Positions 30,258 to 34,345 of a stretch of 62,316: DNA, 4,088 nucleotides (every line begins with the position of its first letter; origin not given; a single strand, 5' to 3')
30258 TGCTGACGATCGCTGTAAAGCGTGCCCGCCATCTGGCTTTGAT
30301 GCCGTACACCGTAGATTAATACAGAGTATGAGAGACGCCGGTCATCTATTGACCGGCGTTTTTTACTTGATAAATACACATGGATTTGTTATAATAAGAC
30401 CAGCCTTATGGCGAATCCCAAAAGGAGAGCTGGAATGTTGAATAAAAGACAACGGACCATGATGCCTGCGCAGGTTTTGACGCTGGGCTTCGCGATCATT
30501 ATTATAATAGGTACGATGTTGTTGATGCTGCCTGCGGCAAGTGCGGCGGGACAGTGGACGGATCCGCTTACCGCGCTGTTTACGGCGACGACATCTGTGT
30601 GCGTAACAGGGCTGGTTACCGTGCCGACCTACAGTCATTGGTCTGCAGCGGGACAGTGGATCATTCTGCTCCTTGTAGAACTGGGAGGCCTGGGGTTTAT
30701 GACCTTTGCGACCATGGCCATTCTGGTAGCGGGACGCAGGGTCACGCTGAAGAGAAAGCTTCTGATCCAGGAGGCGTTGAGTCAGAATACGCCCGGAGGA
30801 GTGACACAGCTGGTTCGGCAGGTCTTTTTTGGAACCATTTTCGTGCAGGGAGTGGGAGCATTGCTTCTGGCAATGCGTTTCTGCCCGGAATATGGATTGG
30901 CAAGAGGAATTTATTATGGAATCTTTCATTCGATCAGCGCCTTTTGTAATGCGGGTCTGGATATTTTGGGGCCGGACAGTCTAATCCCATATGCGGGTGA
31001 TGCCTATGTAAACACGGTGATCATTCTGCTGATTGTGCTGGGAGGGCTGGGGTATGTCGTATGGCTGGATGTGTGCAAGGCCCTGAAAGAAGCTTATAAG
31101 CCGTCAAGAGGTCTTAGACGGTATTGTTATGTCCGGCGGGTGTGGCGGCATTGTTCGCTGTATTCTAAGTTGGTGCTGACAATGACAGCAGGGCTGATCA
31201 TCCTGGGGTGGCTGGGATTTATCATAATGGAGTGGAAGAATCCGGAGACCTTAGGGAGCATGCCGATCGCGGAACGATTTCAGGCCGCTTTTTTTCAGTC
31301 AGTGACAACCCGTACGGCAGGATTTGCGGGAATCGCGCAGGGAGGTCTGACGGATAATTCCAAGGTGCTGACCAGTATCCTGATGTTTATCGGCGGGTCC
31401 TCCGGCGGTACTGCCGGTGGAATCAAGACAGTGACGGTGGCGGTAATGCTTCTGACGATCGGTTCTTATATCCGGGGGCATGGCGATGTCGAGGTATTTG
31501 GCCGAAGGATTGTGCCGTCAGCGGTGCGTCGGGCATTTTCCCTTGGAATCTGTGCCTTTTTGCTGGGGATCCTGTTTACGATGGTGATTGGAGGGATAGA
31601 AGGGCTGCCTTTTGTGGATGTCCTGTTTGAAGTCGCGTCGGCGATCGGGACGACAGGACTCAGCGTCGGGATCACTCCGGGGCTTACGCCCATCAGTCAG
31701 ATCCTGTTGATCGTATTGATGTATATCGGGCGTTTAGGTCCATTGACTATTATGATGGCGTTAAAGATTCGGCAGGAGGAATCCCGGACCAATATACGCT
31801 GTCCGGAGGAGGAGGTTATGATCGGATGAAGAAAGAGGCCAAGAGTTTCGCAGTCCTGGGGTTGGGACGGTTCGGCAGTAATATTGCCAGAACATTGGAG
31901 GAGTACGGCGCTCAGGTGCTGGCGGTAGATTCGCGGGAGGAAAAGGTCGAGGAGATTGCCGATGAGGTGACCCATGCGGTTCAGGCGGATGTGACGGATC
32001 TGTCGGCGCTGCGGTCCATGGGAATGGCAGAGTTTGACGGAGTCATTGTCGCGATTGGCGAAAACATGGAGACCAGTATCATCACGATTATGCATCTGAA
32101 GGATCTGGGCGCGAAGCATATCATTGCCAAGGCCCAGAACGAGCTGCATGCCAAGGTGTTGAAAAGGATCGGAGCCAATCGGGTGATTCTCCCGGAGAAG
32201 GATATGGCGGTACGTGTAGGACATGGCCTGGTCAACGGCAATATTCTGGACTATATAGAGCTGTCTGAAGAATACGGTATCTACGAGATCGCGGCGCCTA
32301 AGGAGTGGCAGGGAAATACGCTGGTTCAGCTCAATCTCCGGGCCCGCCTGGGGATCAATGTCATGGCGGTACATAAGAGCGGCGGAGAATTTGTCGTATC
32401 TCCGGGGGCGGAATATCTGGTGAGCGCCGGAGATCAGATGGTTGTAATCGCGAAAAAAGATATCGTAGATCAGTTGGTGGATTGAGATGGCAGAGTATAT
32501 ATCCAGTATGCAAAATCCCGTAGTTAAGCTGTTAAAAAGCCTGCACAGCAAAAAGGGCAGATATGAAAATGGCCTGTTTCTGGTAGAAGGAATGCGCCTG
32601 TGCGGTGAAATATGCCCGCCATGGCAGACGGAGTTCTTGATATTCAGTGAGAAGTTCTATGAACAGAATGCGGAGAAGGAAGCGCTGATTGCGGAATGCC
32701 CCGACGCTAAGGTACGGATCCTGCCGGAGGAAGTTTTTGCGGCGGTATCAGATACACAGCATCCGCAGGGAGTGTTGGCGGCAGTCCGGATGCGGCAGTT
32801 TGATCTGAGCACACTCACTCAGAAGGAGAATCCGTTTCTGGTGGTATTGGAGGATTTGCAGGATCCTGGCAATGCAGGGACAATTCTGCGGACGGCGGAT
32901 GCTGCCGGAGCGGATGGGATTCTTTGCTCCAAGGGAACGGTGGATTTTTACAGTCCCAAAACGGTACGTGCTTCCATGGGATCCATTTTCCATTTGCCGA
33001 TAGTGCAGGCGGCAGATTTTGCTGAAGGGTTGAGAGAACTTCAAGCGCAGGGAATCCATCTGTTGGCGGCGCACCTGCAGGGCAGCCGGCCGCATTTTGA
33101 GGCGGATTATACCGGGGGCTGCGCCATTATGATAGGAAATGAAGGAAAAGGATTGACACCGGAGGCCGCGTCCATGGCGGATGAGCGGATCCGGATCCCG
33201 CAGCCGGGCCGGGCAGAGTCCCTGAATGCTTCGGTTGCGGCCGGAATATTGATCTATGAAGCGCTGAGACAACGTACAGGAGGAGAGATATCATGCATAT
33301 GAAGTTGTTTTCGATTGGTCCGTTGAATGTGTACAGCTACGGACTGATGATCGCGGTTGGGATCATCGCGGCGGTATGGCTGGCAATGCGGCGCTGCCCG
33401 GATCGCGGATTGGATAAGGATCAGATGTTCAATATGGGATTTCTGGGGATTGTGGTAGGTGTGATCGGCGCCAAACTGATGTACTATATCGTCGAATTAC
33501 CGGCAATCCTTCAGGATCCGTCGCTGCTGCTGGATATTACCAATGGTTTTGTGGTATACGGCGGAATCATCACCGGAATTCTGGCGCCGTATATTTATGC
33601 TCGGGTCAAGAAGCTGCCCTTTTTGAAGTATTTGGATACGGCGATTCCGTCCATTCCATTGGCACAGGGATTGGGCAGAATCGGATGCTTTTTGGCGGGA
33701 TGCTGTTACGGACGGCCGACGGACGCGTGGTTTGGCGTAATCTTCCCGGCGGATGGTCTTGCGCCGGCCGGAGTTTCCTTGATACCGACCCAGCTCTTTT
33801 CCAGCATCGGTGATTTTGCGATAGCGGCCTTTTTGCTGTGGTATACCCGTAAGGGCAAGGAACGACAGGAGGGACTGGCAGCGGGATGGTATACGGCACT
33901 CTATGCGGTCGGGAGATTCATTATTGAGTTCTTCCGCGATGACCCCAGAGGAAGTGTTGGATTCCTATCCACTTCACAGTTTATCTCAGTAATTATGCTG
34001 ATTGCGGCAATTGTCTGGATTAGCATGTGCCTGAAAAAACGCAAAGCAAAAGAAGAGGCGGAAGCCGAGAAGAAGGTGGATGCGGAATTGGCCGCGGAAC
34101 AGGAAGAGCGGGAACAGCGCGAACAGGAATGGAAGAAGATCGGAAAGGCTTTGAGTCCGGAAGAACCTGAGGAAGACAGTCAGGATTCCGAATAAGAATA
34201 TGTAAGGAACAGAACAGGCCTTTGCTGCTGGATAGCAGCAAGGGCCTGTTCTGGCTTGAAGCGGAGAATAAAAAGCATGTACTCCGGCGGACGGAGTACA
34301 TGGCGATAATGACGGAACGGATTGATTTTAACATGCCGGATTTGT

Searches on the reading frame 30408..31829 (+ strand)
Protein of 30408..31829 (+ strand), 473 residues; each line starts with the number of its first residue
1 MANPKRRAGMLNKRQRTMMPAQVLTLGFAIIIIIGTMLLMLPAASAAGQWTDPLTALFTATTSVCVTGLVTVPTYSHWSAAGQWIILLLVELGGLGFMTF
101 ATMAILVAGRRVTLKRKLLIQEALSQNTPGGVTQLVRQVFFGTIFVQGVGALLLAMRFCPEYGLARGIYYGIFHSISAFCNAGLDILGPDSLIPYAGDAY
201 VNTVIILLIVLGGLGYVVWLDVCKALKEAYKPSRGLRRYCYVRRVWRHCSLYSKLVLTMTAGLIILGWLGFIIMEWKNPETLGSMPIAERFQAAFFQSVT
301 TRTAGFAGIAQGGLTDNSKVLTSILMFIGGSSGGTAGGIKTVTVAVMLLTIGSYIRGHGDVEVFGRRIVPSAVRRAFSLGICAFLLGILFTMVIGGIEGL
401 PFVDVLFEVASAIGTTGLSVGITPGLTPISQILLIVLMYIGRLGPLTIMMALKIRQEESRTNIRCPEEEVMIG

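Call 48: search_protein_families(library=pfam, proteins=[window:30408-31829:+], max_evalue=0.00001)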
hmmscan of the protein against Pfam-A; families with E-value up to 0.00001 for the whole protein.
window:30408-31829:+ (473 aa): 1 family
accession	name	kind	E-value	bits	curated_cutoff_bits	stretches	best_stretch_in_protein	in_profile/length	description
PF02386.22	TrkH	-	2.4e-63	214.8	27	1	17-455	32-493/502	Cation transport protein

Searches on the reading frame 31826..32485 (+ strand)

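Call 48: search_protein_families(library=pfam, proteins=[window:31826-32485:+], max_evalue=0.00001)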
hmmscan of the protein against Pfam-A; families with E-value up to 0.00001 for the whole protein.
window:31826-32485:+ (219 aa): 2 families
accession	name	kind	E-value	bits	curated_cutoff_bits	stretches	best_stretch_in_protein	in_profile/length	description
PF02254.24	TrkA_N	-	9.1e-32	110.2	23.8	1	8-123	1-116/116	TrkA-N domain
PF02080.26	TrkA_C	-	5.1e-11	42.8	27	1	153-217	4-66/71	TrkA-C domain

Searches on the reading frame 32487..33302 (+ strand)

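Call 48: search_protein_families(library=pfam, proteins=[window:32487-33302:+], max_evalue=0.00001)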
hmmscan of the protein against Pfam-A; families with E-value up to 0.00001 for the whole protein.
window:32487-33302:+ (271 aa): 2 families
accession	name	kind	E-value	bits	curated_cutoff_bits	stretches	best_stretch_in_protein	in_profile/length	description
PF00588.24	SpoU_methylase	-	8.2e-41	139.9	29.7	1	117-257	2-142/142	SpoU rRNA Methylase family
PF22435.1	MRM3-like_sub_bind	-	2.3e-18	66.8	27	1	10-98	1-84/84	MRM3-like substrate binding domain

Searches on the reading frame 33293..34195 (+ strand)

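Call 48: search_protein_families(library=pfam, proteins=[window:33293-34195:+], max_evalue=0.00001)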
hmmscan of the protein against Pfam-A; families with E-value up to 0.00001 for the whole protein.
window:33293-34195:+ (300 aa): 1 family
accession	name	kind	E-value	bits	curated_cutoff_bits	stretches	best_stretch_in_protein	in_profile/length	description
PF01790.23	LGT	-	3.6e-63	213.5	24.9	1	5-243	3-238/240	Prolipoprotein diacylglyceryl transferase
